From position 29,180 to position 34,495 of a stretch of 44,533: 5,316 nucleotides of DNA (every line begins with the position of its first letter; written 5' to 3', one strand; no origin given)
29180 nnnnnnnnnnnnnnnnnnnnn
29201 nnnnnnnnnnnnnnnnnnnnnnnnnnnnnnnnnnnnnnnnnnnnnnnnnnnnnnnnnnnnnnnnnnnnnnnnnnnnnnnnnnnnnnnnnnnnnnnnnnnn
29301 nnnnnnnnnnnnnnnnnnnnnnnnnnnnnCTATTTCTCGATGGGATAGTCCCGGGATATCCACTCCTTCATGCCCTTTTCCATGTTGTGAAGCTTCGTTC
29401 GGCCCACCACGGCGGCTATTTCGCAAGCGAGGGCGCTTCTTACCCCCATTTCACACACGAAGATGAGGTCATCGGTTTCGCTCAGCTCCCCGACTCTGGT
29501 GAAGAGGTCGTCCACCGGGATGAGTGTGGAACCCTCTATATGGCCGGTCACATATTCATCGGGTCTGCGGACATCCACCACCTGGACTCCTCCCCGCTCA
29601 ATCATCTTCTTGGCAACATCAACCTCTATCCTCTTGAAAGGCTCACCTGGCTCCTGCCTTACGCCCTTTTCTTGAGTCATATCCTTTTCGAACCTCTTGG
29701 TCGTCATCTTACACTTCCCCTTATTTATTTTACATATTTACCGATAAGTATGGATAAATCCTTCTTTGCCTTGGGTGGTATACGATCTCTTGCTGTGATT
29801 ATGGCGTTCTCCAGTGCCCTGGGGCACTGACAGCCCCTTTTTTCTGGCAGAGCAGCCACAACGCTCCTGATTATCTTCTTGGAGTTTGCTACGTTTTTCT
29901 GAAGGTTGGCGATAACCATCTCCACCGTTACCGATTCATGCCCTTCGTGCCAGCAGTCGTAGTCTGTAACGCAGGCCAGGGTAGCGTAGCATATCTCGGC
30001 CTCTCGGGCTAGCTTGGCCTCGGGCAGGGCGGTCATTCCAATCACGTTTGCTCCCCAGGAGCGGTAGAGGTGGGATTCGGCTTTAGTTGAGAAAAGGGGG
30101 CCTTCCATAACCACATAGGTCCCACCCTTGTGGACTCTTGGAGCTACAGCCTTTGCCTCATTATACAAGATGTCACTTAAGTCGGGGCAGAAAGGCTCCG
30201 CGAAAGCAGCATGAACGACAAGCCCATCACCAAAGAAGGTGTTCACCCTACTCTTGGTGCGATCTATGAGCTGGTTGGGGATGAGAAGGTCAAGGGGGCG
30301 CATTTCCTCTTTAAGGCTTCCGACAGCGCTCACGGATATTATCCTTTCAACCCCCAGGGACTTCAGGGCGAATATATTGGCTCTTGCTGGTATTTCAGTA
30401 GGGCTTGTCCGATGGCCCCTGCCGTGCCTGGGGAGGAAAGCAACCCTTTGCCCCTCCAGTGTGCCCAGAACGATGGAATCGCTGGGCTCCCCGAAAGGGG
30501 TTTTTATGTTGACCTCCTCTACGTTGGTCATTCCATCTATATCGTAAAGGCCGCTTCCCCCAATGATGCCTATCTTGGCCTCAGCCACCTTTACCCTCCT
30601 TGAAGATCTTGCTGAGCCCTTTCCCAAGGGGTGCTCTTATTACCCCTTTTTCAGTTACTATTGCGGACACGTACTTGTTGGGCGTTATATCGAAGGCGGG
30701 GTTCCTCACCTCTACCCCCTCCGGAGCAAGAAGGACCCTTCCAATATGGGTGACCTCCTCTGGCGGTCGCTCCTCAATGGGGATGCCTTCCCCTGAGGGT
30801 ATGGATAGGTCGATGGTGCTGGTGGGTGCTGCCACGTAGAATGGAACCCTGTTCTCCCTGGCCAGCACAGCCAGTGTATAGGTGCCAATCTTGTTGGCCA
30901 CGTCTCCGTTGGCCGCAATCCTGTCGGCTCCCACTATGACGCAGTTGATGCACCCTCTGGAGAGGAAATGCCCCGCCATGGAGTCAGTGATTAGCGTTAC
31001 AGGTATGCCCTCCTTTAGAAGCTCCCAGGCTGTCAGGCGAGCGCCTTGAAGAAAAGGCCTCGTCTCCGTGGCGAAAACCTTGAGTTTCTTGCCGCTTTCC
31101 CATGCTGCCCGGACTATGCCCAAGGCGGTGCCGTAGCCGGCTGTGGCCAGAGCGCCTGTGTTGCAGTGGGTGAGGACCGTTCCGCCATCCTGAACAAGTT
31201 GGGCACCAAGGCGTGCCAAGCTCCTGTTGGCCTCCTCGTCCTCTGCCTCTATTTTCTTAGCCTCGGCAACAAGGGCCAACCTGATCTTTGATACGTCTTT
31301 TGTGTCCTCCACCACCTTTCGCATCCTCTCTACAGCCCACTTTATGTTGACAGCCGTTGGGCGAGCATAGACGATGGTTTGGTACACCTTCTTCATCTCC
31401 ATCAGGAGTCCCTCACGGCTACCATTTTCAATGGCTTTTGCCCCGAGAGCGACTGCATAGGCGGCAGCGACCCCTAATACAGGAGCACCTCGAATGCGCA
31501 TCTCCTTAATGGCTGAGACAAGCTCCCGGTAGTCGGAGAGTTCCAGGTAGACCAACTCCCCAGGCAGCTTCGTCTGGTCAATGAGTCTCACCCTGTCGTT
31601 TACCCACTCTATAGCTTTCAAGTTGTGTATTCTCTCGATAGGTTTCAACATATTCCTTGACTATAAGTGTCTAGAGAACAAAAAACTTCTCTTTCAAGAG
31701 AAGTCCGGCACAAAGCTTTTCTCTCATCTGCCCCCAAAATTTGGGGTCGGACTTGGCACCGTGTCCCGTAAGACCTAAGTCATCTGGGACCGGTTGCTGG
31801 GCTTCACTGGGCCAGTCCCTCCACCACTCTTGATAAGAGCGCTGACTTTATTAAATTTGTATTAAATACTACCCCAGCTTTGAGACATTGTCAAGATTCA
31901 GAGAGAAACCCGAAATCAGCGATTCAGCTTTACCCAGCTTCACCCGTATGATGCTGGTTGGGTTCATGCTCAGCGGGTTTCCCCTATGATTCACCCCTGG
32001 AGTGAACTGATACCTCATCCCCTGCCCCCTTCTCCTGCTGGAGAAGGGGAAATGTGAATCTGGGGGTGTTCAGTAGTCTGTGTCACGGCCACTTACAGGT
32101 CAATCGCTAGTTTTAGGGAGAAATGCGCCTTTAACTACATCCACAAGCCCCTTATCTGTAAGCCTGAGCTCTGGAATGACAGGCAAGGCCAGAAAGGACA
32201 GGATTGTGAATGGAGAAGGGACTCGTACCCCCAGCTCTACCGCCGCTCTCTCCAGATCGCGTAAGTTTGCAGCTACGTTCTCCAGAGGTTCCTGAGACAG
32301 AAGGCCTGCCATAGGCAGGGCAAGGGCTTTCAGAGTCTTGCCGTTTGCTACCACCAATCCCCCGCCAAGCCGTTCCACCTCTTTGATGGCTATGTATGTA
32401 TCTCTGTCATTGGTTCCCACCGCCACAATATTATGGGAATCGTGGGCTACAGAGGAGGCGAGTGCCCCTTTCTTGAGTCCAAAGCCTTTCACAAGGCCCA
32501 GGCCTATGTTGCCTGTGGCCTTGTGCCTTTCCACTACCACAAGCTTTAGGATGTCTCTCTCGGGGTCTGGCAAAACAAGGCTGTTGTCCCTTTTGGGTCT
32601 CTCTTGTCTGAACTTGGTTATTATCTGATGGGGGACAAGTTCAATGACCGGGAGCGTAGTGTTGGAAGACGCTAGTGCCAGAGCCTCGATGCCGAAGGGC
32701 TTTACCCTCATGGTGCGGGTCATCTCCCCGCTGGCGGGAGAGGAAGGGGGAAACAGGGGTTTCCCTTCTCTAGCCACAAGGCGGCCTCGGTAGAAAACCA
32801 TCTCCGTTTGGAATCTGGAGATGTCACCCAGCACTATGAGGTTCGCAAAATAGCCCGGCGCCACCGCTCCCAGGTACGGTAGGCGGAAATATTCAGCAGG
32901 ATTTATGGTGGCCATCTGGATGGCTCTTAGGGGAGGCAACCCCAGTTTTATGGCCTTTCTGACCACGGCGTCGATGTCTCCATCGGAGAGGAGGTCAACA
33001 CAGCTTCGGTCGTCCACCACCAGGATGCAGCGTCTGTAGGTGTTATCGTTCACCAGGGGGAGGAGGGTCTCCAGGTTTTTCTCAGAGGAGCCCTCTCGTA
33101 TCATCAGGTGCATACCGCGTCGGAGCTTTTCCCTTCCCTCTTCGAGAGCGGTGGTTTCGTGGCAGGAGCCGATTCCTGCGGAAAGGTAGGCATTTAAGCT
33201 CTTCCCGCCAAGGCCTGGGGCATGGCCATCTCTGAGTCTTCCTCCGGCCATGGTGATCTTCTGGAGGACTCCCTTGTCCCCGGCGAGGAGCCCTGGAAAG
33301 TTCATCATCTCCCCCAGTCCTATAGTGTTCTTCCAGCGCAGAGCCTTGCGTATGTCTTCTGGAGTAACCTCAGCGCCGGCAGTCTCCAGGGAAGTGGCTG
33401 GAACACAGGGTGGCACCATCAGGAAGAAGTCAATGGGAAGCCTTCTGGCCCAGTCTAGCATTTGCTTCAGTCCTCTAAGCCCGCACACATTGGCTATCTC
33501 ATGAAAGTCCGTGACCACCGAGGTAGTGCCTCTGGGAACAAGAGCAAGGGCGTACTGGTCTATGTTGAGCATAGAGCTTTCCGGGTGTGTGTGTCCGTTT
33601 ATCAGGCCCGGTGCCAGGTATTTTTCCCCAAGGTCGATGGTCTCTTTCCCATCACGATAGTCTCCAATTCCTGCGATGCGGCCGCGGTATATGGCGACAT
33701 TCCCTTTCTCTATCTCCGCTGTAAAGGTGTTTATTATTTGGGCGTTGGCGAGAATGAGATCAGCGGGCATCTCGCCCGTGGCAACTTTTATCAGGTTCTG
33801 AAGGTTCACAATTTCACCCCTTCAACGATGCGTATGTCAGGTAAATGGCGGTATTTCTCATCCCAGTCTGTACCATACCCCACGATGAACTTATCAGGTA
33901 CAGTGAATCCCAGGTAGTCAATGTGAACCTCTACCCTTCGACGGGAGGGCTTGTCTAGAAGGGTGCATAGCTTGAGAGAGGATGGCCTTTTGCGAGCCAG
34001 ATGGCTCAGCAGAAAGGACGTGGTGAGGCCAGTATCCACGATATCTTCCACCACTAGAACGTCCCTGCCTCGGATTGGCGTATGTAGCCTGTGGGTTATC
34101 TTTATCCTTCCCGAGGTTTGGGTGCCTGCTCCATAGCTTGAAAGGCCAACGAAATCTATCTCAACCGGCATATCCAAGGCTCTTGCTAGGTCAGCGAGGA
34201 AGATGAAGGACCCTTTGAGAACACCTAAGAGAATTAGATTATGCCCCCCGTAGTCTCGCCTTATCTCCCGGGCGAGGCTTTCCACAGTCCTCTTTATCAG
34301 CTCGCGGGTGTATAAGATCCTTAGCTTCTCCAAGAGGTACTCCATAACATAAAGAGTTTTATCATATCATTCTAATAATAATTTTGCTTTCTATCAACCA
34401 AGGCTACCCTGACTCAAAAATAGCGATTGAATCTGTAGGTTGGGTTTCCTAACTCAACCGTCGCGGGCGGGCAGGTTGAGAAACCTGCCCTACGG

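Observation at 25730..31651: Riboswitch-led operon with only MtnA and MtnP, plus four co-packed genes with no known role in SAM or methionine recycling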

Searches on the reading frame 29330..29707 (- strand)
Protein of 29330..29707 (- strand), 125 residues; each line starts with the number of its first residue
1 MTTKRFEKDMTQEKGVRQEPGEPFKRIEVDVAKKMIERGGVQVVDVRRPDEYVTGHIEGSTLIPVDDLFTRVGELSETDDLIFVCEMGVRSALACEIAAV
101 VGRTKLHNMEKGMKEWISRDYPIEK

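Call 3: search_protein_families(library=pfam, proteins=[window:29330-29707:-], max_evalue=0.01)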
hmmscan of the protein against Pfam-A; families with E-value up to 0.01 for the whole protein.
window:29330-29707:- (125 aa): 1 family
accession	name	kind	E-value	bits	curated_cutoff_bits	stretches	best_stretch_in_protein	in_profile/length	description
PF00581.25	Rhodanese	-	4.5e-17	62.8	22.2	1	30-118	3-101/102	Rhodanese-like domain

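Call 4: search_protein_families(library=ncbifam, proteins=[window:29330-29707:-], max_evalue=0.01)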
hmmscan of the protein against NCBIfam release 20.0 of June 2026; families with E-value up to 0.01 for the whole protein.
window:29330-29707:- (125 aa): 12 families
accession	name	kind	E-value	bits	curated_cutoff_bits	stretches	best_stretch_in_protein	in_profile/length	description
NF006444.0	PRK08762.1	equivalog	8.3e-12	44.4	449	1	24-124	14-115/387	molybdopterin-synthase adenylyltransferase MoeB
NF005646.0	PRK07411.1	equivalog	4.7e-10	39.1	633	1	19-117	276-380/390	molybdopterin-synthase adenylyltransferase MoeB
NF005902.0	PRK07878.1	equivalog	3.1e-08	32.9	647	1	33-118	295-383/392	adenylyltransferase/sulfurtransferase MoeZ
NF001195.0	PRK00162.1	equivalog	3.3e-08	33.8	102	1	23-119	3-99/108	thiosulfate sulfurtransferase GlpE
NF045521.1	rhoda_near_glyco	subfamily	3.8e-08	33.3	145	1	26-123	19-115/144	rhodanese homology domain-containing protein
NF007627.0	PRK10287.1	equivalog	8.7e-07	29.1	102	1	43-110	23-92/104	thiosulfate sulfurtransferase PspE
NF041203.1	rhodanese_LYCAU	equivalog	3e-06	26.9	115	1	23-125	19-125/126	rhodanese-related (seleno)protein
NF045694.1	seleno_TsoB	exception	1.8e-05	23.1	805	1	38-124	59-157/572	rhodanese/DsbD fusion-like selenoprotein TsoB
TIGR02981.1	phageshock_pspE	exception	4e-05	23.9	126.3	1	43-110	21-90/101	thiosulfate sulfurtransferase PspE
TIGR04271.1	ThiI_C_thiazole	equivalog_domain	0.0014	18.6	70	1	28-96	16-86/101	thiazole biosynthesis protein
NF008750.0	PRK11784.1-2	equivalog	0.0033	16.6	241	0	36-65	11-40/346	tRNA 2-selenouridine(34) synthase MnmH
NF033833.0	rhodan_ChrE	equivalog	0.0038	17.2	120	1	30-123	9-104/108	rhodanese family chromate resistance protein ChrE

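Call 87: search_solved_structures(query=window:29330-29707:-, max_evalue=0.00001)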
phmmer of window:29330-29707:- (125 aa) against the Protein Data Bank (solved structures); distinct sequences matched with E-value up to 0.00001: 17.
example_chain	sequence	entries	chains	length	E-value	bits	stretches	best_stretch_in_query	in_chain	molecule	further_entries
6mxv_A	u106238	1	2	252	5.3e-12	49.3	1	41-124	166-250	Rhodanese-like family protein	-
3tp9_A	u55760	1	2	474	3.1e-11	46.8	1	25-124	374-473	BETA-LACTAMASE and RHODANESE DOMAIN PROTEIN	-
1yt8_A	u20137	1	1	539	4.7e-10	43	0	42-100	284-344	thiosulfate sulfurtransferase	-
3iwh_A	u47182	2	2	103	3.3e-09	40.3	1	31-119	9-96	Rhodanese-like domain protein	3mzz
3icr_A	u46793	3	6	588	1.4e-08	38.2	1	34-114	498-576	Coenzyme A-Disulfide Reductase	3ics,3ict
3gk5_A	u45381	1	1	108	1.2e-07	35.3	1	41-123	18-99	Uncharacterized rhodanese-related protein TVG0868615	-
4ocg_A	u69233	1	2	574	1.5e-07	34.9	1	43-95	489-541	FAD-dependent pyridine nucleotide-disulphide oxidoreductase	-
3nta_A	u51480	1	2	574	1.5e-07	34.9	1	43-95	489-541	FAD-dependent pyridine nucleotide-disulphide oxidoreductase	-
6pfz_D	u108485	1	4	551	3e-07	34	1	24-116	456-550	NADH oxidase (NoxA-3)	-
3r2u_A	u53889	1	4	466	1e-06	32.2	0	41-115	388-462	Metallo-beta-lactamase family protein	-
5ve3_B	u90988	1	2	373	1.2e-06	32.1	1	40-119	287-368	BpPRF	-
6bev_A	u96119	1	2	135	3.2e-06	30.6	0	32-120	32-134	Thiosulfate sulfurtransferase/rhodanese-like domain-containing protein 1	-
2moi_A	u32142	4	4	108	3.5e-06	30.5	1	32-123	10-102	Inner membrane protein YgaP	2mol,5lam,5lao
3ntd_A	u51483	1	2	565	3.7e-06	30.5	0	43-95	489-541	FAD-dependent pyridine nucleotide-disulphide oxidoreductase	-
3nt6_A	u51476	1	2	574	3.9e-06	30.4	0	43-95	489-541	FAD-dependent pyridine nucleotide-disulphide oxidoreductase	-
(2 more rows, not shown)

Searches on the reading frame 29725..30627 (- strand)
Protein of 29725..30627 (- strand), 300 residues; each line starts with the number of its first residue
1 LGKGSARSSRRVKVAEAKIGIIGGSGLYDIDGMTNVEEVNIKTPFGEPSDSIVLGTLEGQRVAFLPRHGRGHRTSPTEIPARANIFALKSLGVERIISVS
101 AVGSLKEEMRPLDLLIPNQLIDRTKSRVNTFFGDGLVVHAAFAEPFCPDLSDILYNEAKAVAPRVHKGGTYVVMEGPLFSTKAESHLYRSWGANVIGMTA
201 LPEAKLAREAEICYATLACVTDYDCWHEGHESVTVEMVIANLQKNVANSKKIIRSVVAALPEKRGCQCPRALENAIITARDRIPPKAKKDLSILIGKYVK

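Call 3: search_protein_families(library=pfam, proteins=[window:29725-30627:-], max_evalue=0.01)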
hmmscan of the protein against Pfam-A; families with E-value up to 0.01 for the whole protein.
window:29725-30627:- (300 aa): 1 family
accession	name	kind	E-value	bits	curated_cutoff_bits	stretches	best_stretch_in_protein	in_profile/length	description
PF01048.26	PNP_UDP_1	-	3.1e-47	161.4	25.1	1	18-257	1-232/233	Phosphorylase superfamily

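Call 4: search_protein_families(library=ncbifam, proteins=[window:29725-30627:-], max_evalue=0.01)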
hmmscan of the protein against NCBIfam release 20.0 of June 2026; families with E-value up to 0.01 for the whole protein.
window:29725-30627:- (300 aa): 13 families
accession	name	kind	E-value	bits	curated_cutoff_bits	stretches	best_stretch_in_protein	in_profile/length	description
NF005657.0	PRK07432.1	equivalog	4e-130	433.1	453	1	15-299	2-290/291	S-methyl-5'-thioadenosine phosphorylase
NF006492.0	PRK08931.1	equivalog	1.4e-113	379.1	437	1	16-297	3-287/291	S-methyl-5'-thioadenosine phosphorylase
NF006334.0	PRK08564.1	equivalog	7e-101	336.8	382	1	15-276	6-266/267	S-methyl-5'-thioadenosine phosphorylase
TIGR01694.1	MTAP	equivalog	8.1e-100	333.1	274.85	1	18-258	1-239/240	S-methyl-5'-thioadenosine phosphorylase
NF005876.0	PRK07823.1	equivalog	2e-88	296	306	1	15-274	4-259/267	S-methyl-5'-thioadenosine phosphorylase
NF006599.0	PRK09136.1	equivalog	8.3e-65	218.4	223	1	19-258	4-245/247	S-methyl-5'-thioinosine phosphorylase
NF006054.0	PRK08202.1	equivalog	1.8e-24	86.7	218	1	11-259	18-273/274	purine-nucleoside phosphorylase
TIGR01697.1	PNPH-PUNA-XAPA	subfamily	1.4e-20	73.7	197.1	1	49-257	40-246/247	inosine/guanosine/xanthosine phosphorylase family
TIGR01700.1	PNPH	equivalog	1e-16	61.1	293.35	1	49-257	40-248/249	purine nucleoside phosphorylase I, inosine and guanosine-specific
TIGR01698.1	PUNP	equivalog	2.3e-13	50.2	302.6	1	55-234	46-222/245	purine-nucleoside phosphorylase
TIGR01699.1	XAPA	equivalog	1.1e-08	35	370.9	1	50-223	41-214/248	xanthosine phosphorylase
TIGR03468.1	HpnG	hypoth_equivalog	0.00018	21.1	187.1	1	82-222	35-156/212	hopanoid-associated phosphorylase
NF041905.1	MXAN_2677_2678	equivalog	0.0072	15.4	250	1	171-236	72-137/283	myxosortase-dependent metalloprotease, MXAN_2677/MXAN_2678 family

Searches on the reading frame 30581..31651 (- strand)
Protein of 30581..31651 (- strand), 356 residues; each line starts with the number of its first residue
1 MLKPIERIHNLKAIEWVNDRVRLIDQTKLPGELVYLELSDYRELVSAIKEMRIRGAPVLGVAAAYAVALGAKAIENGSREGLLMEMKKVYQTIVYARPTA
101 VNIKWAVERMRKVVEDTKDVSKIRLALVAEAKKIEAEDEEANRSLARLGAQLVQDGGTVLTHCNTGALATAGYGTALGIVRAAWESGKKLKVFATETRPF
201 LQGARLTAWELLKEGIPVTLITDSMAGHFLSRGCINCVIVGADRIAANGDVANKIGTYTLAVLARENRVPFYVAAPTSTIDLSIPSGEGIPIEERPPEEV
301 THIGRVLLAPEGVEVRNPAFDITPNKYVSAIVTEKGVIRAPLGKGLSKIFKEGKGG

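Call 3: search_protein_families(library=pfam, proteins=[window:30581-31651:-], max_evalue=0.01)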
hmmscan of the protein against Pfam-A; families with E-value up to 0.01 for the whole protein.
window:30581-31651:- (356 aa): 1 family
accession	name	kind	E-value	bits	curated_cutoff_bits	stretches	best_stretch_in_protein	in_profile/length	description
PF01008.23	IF-2B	-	7.6e-94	314.5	22.4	1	53-339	2-279/280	Initiation factor 2 subunit family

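Call 4: search_protein_families(library=ncbifam, proteins=[window:30581-31651:-], max_evalue=0.01)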
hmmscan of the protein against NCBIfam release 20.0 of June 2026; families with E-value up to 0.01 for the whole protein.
window:30581-31651:- (356 aa): 9 families
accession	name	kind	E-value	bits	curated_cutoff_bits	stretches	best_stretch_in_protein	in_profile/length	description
NF004326.0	PRK05720.1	subfamily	5.7e-139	462.9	271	1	8-352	7-354/358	s-methyl-5-thioribose-1-phosphate isomerase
TIGR00512.1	salvage_mtnA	equivalog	4.8e-135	449.8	279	1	12-339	1-334/335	S-methyl-5-thioribose-1-phosphate isomerase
TIGR00524.1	eIF-2B_rel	subfamily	5e-122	406.8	185.85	1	39-339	2-302/303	S-methyl-5-thioribose-1-phosphate isomerase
NF004700.0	PRK06036.1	equivalog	2.7e-119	398.2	528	1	12-342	2-332/339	S-methyl-5-thioribose-1-phosphate isomerase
NF004436.0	PRK05772.1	equivalog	4.5e-99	332.1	521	1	10-351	15-362/363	S-methyl-5-thioribose-1-phosphate isomerase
TIGR00511.1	ribulose_e2b2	equivalog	3.8e-71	239.8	314.1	1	42-338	3-286/301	ribose 1,5-bisphosphate isomerase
NF006210.0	PRK08335.1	equivalog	7.4e-39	133.7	339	1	42-341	7-272/275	translation initiation factor IF-2B subunit alpha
NF004994.0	PRK06372.1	equivalog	3.4e-15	56.1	249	1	186-340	105-248/253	translation initiation factor IF-2B subunit delta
NF047615.1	LIC13259_LIC11441_fam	subfamily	0.009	16.5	100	0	65-144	13-92/144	LIC13259/LIC11441 family protein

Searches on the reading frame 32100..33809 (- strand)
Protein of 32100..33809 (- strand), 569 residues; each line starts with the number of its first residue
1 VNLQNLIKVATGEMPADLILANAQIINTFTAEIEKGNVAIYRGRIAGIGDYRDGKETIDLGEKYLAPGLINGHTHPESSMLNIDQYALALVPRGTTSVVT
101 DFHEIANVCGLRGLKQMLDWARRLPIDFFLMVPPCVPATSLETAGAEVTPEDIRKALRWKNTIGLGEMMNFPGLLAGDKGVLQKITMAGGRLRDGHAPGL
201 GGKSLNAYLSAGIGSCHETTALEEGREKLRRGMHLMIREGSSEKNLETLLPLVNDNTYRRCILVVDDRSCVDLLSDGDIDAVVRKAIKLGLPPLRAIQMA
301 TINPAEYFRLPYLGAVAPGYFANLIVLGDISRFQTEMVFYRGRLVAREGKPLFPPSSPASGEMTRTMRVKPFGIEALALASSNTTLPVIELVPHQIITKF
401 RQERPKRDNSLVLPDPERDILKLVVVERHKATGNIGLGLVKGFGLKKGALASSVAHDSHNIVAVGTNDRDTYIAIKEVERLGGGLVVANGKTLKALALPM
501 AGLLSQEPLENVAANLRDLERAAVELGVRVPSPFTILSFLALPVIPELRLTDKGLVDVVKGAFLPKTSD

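Call 9: search_protein_families(library=pfam, proteins=[window:32100-33809:-], max_evalue=0.001)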
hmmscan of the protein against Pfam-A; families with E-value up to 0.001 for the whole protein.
window:32100-33809:- (569 aa): 3 families
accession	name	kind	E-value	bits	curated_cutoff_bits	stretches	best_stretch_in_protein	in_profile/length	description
PF13382.11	Adenine_deam_C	-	5.7e-64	215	27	1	395-560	1-167/169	Adenine deaminase C-terminal domain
PF01979.26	Amidohydro_1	-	7.7e-27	94.9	25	1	64-345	1-345/345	Amidohydrolase family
PF07969.17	Amidohydro_3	-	1.3e-08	35.2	29.7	0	290-351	406-470/472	Amidohydrolase family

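Call 48: search_protein_families(library=ncbifam, proteins=[window:32100-33809:-], max_evalue=0.00001)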
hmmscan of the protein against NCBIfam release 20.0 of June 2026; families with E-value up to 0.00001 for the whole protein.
window:32100-33809:- (569 aa): 13 families
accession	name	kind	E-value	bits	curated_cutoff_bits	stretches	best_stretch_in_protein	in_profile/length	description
TIGR01178.1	ade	equivalog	4.2e-173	576.8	472.5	1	17-560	1-546/552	adenine deaminase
NF007457.0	PRK10027.1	equivalog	3.7e-127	425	768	1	2-564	16-582/588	adenine deaminase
NF006689.0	PRK09237.1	equivalog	9.9e-12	44.1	371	1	16-76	3-66/383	amidohydrolase/deacetylase family metallohydrolase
TIGR03178.1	allantoinase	equivalog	1.8e-08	33.7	357.85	0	17-75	1-59/441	allantoinase AllB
NF051886.1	XaaProDiPepCaul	equivalog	7e-08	31.9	500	0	284-326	329-372/398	Xaa-Pro dipeptidase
TIGR02318.1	phosphono_phnM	equivalog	1.4e-07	30.8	390.55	0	29-74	9-55/376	phosphonate metabolism protein PhnM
NF011983.0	PRK15446.1-4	equivalog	2.8e-07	29.8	486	0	15-75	2-59/379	alpha-D-ribose 1-methylphosphonate 5-triphosphate diphosphatase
TIGR03583.1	EF_0837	hypoth_equivalog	4.6e-07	29.2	432.15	0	279-327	281-329/365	amidohydrolase/deacetylase family metallohydrolase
NF011989.0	PRK15446.2-5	equivalog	5.3e-07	28.7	565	0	268-347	299-379/385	alpha-D-ribose 1-methylphosphonate 5-triphosphate diphosphatase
NF011984.0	PRK15446.1-5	equivalog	9.4e-07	28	260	0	17-75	3-60/379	alpha-D-ribose 1-methylphosphonate 5-triphosphate diphosphatase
NF011990.0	PRK15446.2-6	subfamily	9.4e-07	27.9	233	0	270-348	305-385/390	alpha-D-ribose 1-methylphosphonate 5-triphosphate diphosphatase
NF009060.0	PRK12394.1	equivalog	1.8e-06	27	442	0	14-99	1-89/381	metallo-dependent hydrolase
NF004701.0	PRK06038.1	equivalog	3e-06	26.2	609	0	16-78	4-68/432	N-ethylammeline chlorohydrolase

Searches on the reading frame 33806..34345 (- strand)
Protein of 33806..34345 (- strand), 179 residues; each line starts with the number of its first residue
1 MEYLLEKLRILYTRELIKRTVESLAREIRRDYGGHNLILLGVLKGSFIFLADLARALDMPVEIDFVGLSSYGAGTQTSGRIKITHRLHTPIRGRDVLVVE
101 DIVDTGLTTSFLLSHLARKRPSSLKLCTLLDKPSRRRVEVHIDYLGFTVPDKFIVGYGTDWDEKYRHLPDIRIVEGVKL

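Call 9: search_protein_families(library=pfam, proteins=[window:33806-34345:-], max_evalue=0.001)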
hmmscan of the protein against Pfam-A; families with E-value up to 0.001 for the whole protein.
window:33806-34345:- (179 aa): 1 family
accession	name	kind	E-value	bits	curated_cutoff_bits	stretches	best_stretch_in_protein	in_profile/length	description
PF00156.33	Pribosyltran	-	5.7e-28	97.7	26.3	1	12-160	6-156/158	Phosphoribosyl transferase domain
